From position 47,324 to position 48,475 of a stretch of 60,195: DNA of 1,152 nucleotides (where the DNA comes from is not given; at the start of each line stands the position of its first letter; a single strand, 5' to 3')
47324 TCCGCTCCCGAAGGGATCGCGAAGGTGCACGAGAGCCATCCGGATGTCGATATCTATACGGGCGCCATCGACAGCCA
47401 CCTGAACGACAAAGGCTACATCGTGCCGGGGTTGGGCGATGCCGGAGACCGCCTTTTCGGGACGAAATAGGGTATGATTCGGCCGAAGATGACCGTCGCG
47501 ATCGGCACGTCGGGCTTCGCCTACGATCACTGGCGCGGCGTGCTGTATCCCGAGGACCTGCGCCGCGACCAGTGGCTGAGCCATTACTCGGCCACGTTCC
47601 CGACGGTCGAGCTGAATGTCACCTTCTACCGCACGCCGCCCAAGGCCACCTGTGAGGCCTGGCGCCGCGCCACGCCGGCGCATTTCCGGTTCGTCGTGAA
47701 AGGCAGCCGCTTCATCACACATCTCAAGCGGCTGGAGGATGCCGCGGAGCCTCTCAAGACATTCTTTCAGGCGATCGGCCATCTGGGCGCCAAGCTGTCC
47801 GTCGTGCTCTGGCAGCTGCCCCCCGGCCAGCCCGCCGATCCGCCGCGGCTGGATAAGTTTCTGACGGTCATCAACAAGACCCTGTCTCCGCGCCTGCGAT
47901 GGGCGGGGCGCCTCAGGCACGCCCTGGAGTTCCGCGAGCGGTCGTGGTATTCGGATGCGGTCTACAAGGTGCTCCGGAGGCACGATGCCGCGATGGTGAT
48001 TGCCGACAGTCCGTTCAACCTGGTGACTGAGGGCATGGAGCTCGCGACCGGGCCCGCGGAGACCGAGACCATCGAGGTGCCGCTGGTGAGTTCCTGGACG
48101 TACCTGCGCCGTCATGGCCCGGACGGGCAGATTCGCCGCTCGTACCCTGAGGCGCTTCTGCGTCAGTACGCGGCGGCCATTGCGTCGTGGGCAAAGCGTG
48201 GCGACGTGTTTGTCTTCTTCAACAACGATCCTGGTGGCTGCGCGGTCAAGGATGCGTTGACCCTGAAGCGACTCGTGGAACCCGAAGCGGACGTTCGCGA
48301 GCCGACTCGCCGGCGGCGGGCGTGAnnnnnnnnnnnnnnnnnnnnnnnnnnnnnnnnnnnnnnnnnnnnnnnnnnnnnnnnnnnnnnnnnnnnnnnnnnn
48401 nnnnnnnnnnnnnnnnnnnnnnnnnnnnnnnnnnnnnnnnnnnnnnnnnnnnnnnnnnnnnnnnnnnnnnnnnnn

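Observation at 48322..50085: Single-ORF fusion of a degenerate PlsY-like membrane domain to an acyl-ACP-reductase-like (COG5322) domain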

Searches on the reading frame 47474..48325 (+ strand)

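Call 69: search_protein_families(library=pfam, proteins=[window:47474-48325:+], max_evalue=0.00001)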
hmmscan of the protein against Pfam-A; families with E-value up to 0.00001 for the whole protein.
window:47474-48325:+ (283 aa): 1 family
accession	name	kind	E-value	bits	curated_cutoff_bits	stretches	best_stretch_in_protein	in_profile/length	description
PF01904.24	DUF72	-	3.4e-64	217.3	25.3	1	25-266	1-216/217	Protein of unknown function DUF72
